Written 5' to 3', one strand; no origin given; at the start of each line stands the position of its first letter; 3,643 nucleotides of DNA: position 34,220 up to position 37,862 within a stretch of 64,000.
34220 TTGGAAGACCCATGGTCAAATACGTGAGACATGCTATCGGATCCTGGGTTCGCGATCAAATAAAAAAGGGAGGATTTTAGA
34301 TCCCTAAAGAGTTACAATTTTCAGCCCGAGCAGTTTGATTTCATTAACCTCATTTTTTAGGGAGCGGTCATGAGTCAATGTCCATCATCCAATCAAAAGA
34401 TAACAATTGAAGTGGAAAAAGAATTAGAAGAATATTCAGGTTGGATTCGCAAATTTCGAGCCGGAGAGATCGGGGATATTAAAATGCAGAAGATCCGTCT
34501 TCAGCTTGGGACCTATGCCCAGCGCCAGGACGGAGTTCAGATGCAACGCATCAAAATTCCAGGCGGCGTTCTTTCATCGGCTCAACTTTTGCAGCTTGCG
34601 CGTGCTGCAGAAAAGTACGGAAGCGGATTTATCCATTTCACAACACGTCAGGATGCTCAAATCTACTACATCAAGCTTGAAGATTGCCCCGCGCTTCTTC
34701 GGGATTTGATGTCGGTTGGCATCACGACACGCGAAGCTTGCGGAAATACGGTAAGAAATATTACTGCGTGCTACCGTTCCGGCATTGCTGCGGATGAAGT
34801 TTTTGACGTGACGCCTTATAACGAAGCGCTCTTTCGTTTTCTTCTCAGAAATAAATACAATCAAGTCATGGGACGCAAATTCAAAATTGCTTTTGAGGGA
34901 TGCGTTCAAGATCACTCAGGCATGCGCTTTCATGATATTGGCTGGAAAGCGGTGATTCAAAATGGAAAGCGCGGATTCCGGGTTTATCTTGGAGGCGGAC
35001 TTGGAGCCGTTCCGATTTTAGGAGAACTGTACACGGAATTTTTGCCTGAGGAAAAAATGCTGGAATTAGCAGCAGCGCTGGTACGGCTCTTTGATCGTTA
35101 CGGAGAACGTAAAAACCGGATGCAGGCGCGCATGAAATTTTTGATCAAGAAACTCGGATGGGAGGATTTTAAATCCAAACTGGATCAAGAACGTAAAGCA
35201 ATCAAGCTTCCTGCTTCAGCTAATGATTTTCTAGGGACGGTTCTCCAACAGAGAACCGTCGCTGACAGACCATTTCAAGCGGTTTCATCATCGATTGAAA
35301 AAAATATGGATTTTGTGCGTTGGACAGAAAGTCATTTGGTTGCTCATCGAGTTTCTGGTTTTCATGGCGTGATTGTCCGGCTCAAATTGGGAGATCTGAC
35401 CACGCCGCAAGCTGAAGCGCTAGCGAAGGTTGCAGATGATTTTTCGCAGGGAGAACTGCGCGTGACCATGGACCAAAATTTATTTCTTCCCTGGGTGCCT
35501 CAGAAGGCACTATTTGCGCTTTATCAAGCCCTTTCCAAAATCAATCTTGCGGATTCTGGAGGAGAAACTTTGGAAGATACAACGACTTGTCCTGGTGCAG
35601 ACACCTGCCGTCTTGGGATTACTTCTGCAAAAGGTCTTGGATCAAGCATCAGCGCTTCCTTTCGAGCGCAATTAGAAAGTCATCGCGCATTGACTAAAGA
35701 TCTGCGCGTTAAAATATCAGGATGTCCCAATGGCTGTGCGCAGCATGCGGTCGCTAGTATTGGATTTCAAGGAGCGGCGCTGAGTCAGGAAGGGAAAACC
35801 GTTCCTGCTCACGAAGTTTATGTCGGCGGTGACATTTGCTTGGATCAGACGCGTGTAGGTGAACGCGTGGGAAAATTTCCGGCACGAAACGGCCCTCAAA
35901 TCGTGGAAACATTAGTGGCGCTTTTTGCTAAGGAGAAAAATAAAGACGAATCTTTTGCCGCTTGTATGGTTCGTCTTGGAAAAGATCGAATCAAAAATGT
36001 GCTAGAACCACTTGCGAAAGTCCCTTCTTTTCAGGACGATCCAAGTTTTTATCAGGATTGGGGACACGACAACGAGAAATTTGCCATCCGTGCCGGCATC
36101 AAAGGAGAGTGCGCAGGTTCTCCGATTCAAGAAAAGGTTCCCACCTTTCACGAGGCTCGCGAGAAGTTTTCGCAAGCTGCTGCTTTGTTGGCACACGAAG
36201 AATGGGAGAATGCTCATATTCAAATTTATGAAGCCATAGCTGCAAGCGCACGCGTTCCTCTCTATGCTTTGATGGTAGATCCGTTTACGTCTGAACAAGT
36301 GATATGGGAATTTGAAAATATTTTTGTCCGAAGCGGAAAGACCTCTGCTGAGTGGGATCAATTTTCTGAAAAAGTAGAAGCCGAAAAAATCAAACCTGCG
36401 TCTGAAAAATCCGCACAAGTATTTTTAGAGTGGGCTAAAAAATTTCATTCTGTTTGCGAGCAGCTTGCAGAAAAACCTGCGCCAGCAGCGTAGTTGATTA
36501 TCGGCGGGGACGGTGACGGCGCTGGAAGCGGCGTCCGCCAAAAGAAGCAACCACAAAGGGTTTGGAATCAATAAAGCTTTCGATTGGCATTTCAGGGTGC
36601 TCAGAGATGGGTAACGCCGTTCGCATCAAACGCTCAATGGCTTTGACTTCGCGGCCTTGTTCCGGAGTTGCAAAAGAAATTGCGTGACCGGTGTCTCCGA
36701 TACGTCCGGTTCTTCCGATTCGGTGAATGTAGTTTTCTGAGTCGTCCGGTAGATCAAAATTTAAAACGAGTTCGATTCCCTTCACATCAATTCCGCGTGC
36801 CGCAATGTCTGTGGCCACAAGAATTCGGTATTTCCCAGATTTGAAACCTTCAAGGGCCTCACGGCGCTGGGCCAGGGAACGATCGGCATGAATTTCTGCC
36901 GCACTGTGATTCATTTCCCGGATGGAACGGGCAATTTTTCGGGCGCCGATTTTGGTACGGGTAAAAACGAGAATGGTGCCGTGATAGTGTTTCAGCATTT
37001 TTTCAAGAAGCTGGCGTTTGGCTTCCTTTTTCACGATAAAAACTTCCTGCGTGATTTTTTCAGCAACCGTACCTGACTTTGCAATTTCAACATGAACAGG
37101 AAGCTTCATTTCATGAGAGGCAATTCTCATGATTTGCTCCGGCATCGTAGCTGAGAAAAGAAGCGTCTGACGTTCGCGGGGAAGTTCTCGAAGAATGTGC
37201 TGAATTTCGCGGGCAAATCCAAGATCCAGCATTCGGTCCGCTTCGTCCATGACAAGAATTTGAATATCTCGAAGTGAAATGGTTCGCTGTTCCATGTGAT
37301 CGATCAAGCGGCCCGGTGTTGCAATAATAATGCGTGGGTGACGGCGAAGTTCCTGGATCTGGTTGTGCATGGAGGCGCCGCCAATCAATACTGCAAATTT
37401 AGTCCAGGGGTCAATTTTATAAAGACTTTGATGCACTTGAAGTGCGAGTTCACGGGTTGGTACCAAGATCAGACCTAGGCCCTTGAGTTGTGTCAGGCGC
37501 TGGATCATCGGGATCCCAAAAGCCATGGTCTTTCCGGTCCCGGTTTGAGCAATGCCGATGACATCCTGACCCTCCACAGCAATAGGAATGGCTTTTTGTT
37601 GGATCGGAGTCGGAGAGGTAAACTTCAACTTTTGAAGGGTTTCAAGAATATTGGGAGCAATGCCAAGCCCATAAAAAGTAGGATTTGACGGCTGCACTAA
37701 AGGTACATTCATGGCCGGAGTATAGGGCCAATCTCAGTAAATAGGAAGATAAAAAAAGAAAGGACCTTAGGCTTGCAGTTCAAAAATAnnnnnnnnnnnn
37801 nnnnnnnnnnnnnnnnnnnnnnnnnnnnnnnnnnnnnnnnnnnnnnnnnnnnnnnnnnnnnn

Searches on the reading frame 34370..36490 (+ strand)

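Call 25: search_protein_families(library=ncbifam, proteins=[window:34370-36490:+], max_evalue=0.00001)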
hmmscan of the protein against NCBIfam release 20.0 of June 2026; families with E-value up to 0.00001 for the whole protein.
window:34370-36490:+ (707 aa): 11 families
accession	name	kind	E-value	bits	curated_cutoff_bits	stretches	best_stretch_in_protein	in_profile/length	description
NF007126.0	PRK09567.1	equivalog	2.6e-75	253.7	523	1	57-546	117-588/595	NirA family protein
NF007125.0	PRK09566.1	equivalog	4.5e-63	213.4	594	1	43-502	50-487/513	ferredoxin--nitrite reductase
NF010029.0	PRK13504.1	equivalog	4.6e-51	173.8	457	2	165-546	213-569/575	NADPH-dependent assimilatory sulfite reductase hemoprotein subunit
TIGR02435.1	CobG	equivalog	3.1e-46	158.1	234.8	1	50-468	12-383/388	precorrin-3B synthase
TIGR02041.1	CysI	equivalog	9.7e-36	123.3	756.55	3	351-536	361-538/541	assimilatory sulfite reductase (NADPH) hemoprotein subunit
TIGR02042.1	sir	equivalog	2.5e-33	115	731.5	3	348-546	388-579/581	sulfite reductase, ferredoxin dependent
TIGR02374.1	nitri_red_nirB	equivalog_domain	4.3e-23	81.6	578.35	2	62-276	565-766/794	nitrite reductase large subunit NirB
TIGR02912.1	sulfite_red_C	equivalog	8e-22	77.6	324.1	1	37-192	2-158/314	sulfite reductase subunit C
NF011565.0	PRK14989.1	subfamily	1.5e-13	49.7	883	1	54-250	562-749/847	nitrite reductase large subunit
TIGR02066.1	dsrB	equivalog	1.8e-13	50.2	341.5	1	349-466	47-165/341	dissimilatory-type sulfite reductase subunit beta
TIGR02064.1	dsrA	equivalog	5e-12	45.4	392.85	0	275-460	23-212/402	dissimilatory-type sulfite reductase subunit alpha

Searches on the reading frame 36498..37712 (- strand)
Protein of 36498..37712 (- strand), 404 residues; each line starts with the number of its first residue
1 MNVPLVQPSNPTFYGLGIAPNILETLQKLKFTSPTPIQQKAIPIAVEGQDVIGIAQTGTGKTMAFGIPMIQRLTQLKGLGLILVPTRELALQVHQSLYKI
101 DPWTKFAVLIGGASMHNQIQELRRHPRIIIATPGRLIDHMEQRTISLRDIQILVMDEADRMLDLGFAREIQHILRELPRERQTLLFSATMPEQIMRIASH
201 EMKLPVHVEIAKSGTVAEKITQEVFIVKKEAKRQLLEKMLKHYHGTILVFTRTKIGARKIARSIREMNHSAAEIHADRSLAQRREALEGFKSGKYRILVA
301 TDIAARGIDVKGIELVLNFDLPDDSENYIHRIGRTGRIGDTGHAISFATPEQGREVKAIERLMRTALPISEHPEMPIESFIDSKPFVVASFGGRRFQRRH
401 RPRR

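Call 25: search_protein_families(library=ncbifam, proteins=[window:36498-37712:-], max_evalue=0.00001)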
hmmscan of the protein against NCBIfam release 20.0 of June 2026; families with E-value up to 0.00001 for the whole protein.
window:36498-37712:- (404 aa): 29 families (the best 25 are shown)
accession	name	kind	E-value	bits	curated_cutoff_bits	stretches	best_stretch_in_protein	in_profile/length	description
NF053631.1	RNA_helic_CshA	equivalog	4e-118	395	646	1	13-373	1-366/434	degradosome RNA helicase CshA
NF008744.0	PRK11776.1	equivalog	8e-109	364.2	524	1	12-378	5-376/460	ATP-dependent RNA helicase DbpA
NF053711.1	RNA_heli_RhlE1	exception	8.7e-105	351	750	1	12-375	2-375/434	RNA helicase RhlE1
NF007882.0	PRK10590.1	equivalog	3e-102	342.9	743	1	13-385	3-386/456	ATP-dependent RNA helicase RhlE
NF053710.1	RNA_heli_RhlE2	exception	5.2e-100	335.7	925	1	13-367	3-372/635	RNA helicase RhlE2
NF053636.1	DDHlcsCsdAPsy1082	equivalog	5.8e-94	315.4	890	1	12-371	4-370/512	DEAD/DEAH box helicase CsdA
NF008642.0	PRK11634.1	equivalog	1e-91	308.2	989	1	12-375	7-376/628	DEAD/DEAH family ATP-dependent RNA helicase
NF008394.0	PRK11192.1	equivalog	2.9e-88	296.6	507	1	12-366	4-369/441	ATP-dependent RNA helicase SrmB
NF003419.0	PRK04837.1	equivalog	7.2e-88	295.1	588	1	12-373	10-385/424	ATP-dependent RNA helicase RhlB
NF002340.1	PRK01297.1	equivalog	6.1e-85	285.2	564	1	13-363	3-368/372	ATP-dependent RNA helicase RhlB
NF003390.0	PRK04537.1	equivalog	2.6e-82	277.7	732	1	11-368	9-381/572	ATP-dependent RNA helicase RhlB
NF010337.0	PRK13766.1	equivalog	2.8e-21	75.3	610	2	228-339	349-469/781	Hef nuclease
TIGR01389.1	recQ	equivalog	1.2e-19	70.2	640.2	1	36-347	16-327/591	DNA helicase RecQ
TIGR00614.1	recQ_fam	subfamily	5.1e-19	68.4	219.8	1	28-351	6-333/470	RecQ family ATP-dependent DNA helicase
TIGR04121.1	DEXH_lig_assoc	equivalog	1.9e-17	62.3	850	1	33-341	13-350/804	ligase-associated DNA damage response DEXH box helicase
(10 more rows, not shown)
